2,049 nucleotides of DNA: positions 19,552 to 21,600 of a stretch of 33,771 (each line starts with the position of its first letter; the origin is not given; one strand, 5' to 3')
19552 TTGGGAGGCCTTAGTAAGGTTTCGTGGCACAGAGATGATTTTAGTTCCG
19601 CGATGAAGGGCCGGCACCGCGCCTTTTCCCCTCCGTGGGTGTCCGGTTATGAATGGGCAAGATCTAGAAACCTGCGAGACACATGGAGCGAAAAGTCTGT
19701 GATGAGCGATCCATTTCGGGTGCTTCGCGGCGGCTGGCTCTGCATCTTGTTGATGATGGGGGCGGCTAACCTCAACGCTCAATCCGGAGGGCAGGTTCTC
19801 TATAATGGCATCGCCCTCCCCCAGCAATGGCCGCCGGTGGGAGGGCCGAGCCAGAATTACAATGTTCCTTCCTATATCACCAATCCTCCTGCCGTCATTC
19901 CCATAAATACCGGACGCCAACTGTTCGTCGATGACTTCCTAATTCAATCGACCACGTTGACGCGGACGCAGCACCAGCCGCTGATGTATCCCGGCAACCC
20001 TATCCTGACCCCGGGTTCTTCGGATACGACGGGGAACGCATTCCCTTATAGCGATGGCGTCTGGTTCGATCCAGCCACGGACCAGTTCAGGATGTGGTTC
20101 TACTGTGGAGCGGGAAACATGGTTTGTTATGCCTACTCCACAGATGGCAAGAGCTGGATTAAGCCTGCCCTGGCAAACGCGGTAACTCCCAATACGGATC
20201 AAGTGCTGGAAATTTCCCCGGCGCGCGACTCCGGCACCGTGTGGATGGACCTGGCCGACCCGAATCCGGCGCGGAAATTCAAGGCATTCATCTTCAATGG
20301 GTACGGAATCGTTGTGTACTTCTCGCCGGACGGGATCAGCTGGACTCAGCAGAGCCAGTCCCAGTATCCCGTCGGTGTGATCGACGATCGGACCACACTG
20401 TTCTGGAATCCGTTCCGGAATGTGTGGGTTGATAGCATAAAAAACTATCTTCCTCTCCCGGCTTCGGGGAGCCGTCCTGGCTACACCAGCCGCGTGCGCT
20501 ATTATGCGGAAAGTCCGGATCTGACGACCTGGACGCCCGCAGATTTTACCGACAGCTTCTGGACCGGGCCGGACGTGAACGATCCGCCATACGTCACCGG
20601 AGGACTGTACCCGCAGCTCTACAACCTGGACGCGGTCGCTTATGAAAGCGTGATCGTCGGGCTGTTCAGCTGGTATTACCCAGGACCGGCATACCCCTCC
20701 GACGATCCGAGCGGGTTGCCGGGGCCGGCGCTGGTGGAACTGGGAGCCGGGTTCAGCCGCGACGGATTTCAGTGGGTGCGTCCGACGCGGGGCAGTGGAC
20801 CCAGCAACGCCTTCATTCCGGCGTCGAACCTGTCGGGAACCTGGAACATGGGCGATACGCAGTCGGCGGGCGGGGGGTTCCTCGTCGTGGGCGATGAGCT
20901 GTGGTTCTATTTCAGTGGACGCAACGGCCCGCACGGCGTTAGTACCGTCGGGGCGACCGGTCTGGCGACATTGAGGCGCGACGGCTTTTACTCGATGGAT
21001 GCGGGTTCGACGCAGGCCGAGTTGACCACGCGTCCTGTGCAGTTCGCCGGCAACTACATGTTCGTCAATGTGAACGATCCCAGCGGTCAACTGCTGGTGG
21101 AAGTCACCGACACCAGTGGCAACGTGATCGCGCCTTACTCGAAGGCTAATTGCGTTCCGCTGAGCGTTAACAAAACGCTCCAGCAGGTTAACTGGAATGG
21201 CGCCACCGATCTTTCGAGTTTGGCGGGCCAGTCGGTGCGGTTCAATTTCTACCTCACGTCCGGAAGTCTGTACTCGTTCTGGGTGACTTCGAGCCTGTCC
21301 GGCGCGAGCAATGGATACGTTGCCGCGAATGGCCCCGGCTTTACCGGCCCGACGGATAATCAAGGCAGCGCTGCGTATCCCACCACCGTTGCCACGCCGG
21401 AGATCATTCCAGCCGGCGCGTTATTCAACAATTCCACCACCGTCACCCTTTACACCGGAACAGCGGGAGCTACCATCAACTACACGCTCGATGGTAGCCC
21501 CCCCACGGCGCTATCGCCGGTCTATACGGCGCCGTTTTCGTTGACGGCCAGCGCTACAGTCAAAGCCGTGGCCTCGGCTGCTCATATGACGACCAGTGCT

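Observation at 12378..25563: Paired giant exoprotein genes with different catalytic-looking heads and a common modular tail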

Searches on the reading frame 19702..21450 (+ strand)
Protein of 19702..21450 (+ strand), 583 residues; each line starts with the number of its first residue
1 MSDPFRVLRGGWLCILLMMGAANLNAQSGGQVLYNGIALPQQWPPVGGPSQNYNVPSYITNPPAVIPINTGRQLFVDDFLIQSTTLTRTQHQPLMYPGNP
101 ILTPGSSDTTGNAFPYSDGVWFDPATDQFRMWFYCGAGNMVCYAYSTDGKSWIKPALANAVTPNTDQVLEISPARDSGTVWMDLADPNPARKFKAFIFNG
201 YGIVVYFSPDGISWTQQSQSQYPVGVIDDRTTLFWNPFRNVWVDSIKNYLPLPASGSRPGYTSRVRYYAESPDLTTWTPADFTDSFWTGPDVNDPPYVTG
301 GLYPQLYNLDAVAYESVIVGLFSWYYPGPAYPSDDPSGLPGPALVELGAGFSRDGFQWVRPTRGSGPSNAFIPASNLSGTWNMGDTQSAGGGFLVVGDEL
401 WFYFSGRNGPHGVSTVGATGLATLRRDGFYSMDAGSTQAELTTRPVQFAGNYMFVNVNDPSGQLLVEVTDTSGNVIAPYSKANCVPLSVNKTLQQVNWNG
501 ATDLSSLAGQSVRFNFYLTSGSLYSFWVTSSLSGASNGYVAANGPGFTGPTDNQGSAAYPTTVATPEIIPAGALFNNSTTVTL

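Call 12: find_homologous_proteins(query=window:19702-21450:+)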
Query window:19702-21450:+ (583 aa): 5409 proteins with E <= 0.001 among 8000 candidates; the best 120 are listed.
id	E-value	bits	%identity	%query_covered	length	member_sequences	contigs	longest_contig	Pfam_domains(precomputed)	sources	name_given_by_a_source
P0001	1.2e-232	792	63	98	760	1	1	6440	PF13287.13,PF13290.14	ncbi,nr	ncbi:MAG: hypothetical protein JWO71_2174, partial [Candidatus Acidoferrum typicum]|nr:hypothetical 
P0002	2.0e-229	781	63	98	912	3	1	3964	PF13287.13,PF13290.14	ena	-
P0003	3.9e-228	777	64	91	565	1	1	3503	-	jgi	jgi:hypothetical protein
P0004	1.1e-227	775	65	92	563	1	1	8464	-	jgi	jgi:hypothetical protein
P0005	5.1e-226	770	62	98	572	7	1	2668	-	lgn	-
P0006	1.9e-221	755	63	95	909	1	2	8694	PF19190.7,PF13385.14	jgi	jgi:hypothetical protein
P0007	5.3e-221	753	64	91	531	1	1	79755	-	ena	-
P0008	1.4e-216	739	62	91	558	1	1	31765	-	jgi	-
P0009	2.9e-213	728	62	94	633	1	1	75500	-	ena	-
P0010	2.2e-210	718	59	94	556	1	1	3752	-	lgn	-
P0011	6.4e-210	717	65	85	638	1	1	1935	-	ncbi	ncbi:MAG: hypothetical protein ACREP9_06905, partial [Candidatus Dormibacteraceae bacterium]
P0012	1.6e-209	716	58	100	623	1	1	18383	PF13287.13,PF13290.14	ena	-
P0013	2.6e-206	705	62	87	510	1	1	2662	-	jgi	jgi:hypothetical protein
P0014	7.7e-204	697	58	95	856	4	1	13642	PF13287.13,PF13290.14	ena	-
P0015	1.1e-203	696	61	90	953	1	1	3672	PF19190.7,PF22076.3,PF13004.14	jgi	jgi:hypothetical protein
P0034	5.1e-182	625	52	98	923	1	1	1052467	PF13287.13,PF13290.14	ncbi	ncbi:MAG: chitobiase/beta-hexosaminidase C-terminal domain-containing protein [Bryobacteraceae bacte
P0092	1.8e-141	491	48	91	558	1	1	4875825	-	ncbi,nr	ncbi:MAG: glycosyl hydrolase family 32 [Armatimonadota bacterium]|nr:MAG: glycosyl hydrolase family 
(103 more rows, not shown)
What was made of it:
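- Head2 belongs to a family of more than 5400 proteins, mostly stand-alone and ~550 aa (call 12).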

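Call 14: search_solved_structures(query=A1, max_evalue=10, show_alignments=2)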
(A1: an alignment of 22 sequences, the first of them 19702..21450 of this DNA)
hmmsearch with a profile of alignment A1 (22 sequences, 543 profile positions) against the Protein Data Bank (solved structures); distinct sequences matched with E-value up to 10: 2.
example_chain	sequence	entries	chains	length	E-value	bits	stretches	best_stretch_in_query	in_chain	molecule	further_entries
5ayd_A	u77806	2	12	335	0.0014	20.5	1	277-360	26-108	Beta-1,4-mannooligosaccharide phosphorylase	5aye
9fj8_A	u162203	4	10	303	0.041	15.6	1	94-161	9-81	1,2-beta-oligomannan phosphorylase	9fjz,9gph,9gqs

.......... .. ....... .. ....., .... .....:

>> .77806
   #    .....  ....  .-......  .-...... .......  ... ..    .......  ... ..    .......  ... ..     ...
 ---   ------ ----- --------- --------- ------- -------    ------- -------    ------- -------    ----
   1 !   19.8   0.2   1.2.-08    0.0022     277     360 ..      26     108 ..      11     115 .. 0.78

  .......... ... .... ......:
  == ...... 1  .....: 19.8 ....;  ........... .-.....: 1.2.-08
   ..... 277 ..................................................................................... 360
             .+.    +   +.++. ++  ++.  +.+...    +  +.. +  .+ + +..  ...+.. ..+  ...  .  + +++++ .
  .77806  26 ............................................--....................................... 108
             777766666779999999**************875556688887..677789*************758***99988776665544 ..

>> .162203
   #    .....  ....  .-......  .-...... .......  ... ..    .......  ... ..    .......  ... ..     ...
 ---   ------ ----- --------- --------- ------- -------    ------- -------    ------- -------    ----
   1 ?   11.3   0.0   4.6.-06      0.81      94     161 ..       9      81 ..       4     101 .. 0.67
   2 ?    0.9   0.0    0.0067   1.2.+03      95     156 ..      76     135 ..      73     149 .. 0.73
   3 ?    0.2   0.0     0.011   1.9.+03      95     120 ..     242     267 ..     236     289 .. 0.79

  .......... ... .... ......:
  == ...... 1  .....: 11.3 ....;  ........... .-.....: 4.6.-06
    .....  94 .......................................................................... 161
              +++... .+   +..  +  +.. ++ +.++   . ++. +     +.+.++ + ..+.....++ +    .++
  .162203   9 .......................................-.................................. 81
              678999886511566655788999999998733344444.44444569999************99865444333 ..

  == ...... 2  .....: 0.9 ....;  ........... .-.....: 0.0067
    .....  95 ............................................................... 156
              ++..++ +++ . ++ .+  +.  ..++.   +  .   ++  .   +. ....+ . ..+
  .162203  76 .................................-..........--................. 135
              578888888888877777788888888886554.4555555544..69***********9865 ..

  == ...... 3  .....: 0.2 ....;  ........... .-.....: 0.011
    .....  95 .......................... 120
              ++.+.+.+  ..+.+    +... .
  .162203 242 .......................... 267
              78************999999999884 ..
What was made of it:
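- On GH43 / GH130 five-bladed propeller enzymes: The profile hits to GH130 structures are weak (E 0.0014 and 0.04, call 14).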

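Call 15: search_protein_families(library=pfam, alignment_id=A1, max_evalue=1)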
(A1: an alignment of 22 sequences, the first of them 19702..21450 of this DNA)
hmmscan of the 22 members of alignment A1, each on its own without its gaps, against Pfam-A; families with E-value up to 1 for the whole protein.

A. member 1, window:19702-21450:+ (583 aa): 1 family
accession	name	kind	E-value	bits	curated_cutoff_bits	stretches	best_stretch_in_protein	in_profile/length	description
PF20200.4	DUF6562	-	0.054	13.4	25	1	434-491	215-272/304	Family of unknown function (DUF6562)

B. families by the number of members that match (of 22 scanned): 6 families
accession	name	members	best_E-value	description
PF24067.1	Beta-prop_BT_1020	1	0.0036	BT_1020-like, N-terminal beta propeller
PF20200.4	DUF6562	1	0.054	Family of unknown function (DUF6562)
PF13088.12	BNR_2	1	0.073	BNR repeat-like domain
PF00251.26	Glyco_hydro_32N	1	0.091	Glycosyl hydrolases family 32 N-terminal domain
PF11589.14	DUF3244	1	0.21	Domain of unknown function (DUF3244)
PF21834.1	DUF6894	1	0.29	Domain of unknown function (DUF6894)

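Call 26: predict_structure(alignment_id=A1)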
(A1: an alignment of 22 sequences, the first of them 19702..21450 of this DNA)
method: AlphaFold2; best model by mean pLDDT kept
length: 583 residues; sequences in the alignment: 22
mean_pLDDT: 80.5   pTM: 0.82
mean pLDDT of the five models: 80.5, 77.7, 77.3, 76.0, 72.2
residues with pLDDT >= 90: 226; 70-90: 240; 50-70: 61; < 50: 56
segments of 3 or more residues with pLDDT < 50: 23-27, 220-227, 543-583
pLDDT, mean of each block of 10 residues (from residue 1): 58 70 52 88 89 92 87 88 95 93 82 86 86 81 94 93 90 74 82 83 84 76 51 83 87 91 90 69 85 85 88 88 83 59 86 90 67 88 81 81 90 85 87 92 95 89 92 97 92 91 94 96 92 78 47 35 30 27 24
secondary structure, 60 per line:
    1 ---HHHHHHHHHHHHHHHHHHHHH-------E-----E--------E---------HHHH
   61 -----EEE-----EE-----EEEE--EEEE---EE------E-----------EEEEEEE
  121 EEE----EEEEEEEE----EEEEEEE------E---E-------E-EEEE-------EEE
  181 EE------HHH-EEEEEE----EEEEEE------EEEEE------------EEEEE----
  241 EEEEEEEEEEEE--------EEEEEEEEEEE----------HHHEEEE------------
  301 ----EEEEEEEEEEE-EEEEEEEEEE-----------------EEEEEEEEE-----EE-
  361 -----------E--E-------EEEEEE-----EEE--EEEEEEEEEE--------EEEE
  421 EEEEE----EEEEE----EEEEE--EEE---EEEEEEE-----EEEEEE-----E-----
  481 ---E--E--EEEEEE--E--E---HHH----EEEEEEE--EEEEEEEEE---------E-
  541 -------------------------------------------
elements in order: H4-24 H57-60 E66-68 E81-84 E87-90 E114-123 E128-135 E140-146 E167-170 E178-182 E193-198 E203-208 E215-219 E232-236 E241-252 E261-271 E285-288 E305-315 E317-326 E344-352 E383-388 E394-396 E399-408 E417-425 E430-434 E439-443 E446-448 E452-458 E464-469 E490-495 E512-518 E521-529
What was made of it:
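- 19702..19782 (+): Gene 2 start and Sec-type signal peptide. The model shows helix 4-24 (call 26).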

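Call 29: fold_search(model_id=the predicted structure, library=pdb)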
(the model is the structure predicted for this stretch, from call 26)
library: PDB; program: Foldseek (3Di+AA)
matches with E <= 10: 840; with E <= 0.001: 82
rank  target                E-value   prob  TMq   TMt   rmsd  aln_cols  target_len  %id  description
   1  7znr_A                4.7e-10  1.00  0.31  0.37  16.9       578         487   12  Inactive D62N mutant of BT1760 Endo-acting levanase from Bacteroides thetaiotaomicron VPI-5482 (released 2023-06-21)
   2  3kf5_B                2.1e-09  1.00  0.31  0.35  17.4       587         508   12  Structure of invertase from Schwanniomyces occidentalis (released 2010-02-23)
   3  3kf5_A                2.2e-09  1.00  0.31  0.35  17.6       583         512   11  Structure of invertase from Schwanniomyces occidentalis (released 2010-02-23)
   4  3u14_A                3.1e-09  1.00  0.32  0.36  18.3       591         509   12  Structure of D50A-fructofuranosidase from Schwanniomyces occidentalis complexed with inulin (released 2012-04-25)
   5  8a9y_E                3.8e-09  1.00  0.30  0.35  17.9       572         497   12  Substrate-free levan utilisation machinery (utilisome) (released 2023-06-07)
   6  8bet_B                7.4e-09  1.00  0.30  0.33  17.8       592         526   11  Structure of D188A-fructofuranosidase from Rhodotorula dairenesis in complex with sucrose (released 2022-12-28)
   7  8bet_A                9.1e-09  1.00  0.30  0.33  17.7       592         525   11  Structure of D188A-fructofuranosidase from Rhodotorula dairenesis in complex with sucrose (released 2022-12-28)
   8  9no3_A                1.1e-08  1.00  0.29  0.34  15.7       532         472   10  The bifunctional arabinofuranosidase/xylosidase from metagenome of Pseudacanthotermes militaris. (released 2025-10-08)
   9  3sc7_X                1.1e-08  1.00  0.32  0.37  17.5       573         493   12  First crystal structure of an endo-inulinase, from Aspergillus ficuum: structural analysis and comparison with other G (released 2012-06-27)
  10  5mui_A                2.3e-08  1.00  0.37  0.57   6.4       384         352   11  Glycoside hydrolase BT_0996 (released 2017-03-22)
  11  4eqv_A                3.0e-08  1.00  0.31  0.35  17.3       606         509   11  Structure of Saccharomyces cerevisiae invertase (released 2013-03-06)
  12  7fir_C                3.7e-08  1.00  0.35  0.63   5.8       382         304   12  The crystal structure of beta-1,2-mannobiose phosphorylase in complex with 1,4-mannobiose (released 2022-01-05)
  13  7fip_D                5.6e-08  1.00  0.35  0.63   5.8       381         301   12  The native structure of beta-1,2-mannobiose phosphorylase from Thermoanaerobacter sp. (released 2022-01-05)
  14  7bwc_A                5.6e-08  1.00  0.32  0.39  16.6       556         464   10  Bombyx mori GH32 beta-fructofuranosidase BmSUC1 mutant D63A in complex with sucrose (released 2020-11-04)
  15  9fj8_A                6.2e-08  1.00  0.34  0.62   6.9       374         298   12  Teth514_1788 1,2-beta-oligomannan phosphorylase in complex with mannotetraose (released 2025-06-11)
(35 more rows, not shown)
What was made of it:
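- On GH32 (clan GH-J): Foldseek aligns it over its whole length to the GH32 levanase 7znr and to invertases at E 5e-10 to 1e-8 (calls 26, 29).
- On GH43 / GH130 five-bladed propeller enzymes: Fold hits have TM 0.57-0.65 when normalised to the target (call 29).
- Closest known: GH32. Same: The top Foldseek hit is levanase BT1760 (E 5e-10, call 29).
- Its model (pLDDT 80.5) matches GH32, GH43, GH130 and GH62 structures (calls 26, 29). The GH-like fold of head2 (call 29).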

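Call 71: find_encoding_contigs(protein=P0034, flank=8000, max_places=2)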
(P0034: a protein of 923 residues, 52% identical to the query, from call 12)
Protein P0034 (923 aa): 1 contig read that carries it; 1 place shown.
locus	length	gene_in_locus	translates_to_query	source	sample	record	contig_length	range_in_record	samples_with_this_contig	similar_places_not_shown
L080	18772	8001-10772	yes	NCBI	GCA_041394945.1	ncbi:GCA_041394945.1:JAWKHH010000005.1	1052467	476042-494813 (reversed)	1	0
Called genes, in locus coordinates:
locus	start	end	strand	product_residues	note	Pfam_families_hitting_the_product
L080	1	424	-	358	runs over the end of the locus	PF00005:ABC_tran, PF13304:AAA_21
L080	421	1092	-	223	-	PF00528:BPD_transp_1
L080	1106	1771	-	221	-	PF13489:Methyltransf_23, PF01209:Ubie_methyltran (weak), PF08241:Methyltransf_11, PF08242:Methyltransf_12, PF13649:Methyltransf_25, PF13847:Methyltransf_31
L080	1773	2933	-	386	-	PF00365:PFK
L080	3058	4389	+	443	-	PF02746:MR_MLE_N, PF13378:MR_MLE_C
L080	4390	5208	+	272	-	PF00583:Acetyltransf_1 (weak)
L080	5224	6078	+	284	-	PF24684:Vgb_lyase, PF08450:SGL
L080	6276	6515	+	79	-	-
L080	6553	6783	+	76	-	-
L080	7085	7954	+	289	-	PF02633:Creatininase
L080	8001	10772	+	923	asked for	PF13287:Fn3_assoc, PF13290:CHB_HEX_C_1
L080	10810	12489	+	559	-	PF03571:Peptidase_M49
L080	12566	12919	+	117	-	PF12840:HTH_20, PF01022:HTH_5 (weak)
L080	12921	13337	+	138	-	PF01451:LMWPc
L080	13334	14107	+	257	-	PF01135:PCMT (weak), PF13489:Methyltransf_23, PF01209:Ubie_methyltran, PF05175:MTS (weak), PF13649:Methyltransf_25, PF13847:Methyltransf_31, PF08241:Methyltransf_11, PF08242:Methyltransf_12, +3 more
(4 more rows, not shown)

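Call 72: find_encoding_contigs(protein=P0092, flank=8000, max_places=2)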
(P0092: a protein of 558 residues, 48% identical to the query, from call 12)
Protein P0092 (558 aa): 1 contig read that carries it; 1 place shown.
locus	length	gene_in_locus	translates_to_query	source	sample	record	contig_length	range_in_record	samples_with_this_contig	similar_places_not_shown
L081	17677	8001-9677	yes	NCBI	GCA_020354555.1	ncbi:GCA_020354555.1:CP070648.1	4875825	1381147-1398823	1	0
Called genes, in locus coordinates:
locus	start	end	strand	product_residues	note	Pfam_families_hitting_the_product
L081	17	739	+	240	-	PF13489:Methyltransf_23, PF05175:MTS (weak), PF01209:Ubie_methyltran, PF13847:Methyltransf_31, PF08241:Methyltransf_11, PF08242:Methyltransf_12, PF13649:Methyltransf_25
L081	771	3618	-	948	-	PF13517:FG-GAP_3 (faint), PF01839:FG-GAP (faint)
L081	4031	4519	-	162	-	PF01842:ACT, PF22629:ACT_AHAS_ss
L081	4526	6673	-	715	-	PF01515:PTA_PTB, PF00480:ROK (faint), PF00871:Acetate_kinase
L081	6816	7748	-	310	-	-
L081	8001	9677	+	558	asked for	-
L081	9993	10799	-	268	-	PF00753:Lactamase_B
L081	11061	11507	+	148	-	PF00293:NUDIX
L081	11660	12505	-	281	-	PF13480:Acetyltransf_6 (faint), PF00583:Acetyltransf_1, PF13508:Acetyltransf_7 (weak)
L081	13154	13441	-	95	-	PF00076:RRM_1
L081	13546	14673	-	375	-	PF00270:DEAD, PF04851:ResIII, PF00271:Helicase_C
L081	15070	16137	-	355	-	PF24316:Tli3 (faint), PF13859:BNR_3, PF13088:BNR_2, PF02012:BNR (faint)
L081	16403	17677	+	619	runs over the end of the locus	PF16126:DUF4838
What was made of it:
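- Head2 homologues are scattered orphan genes (calls 71, 72).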
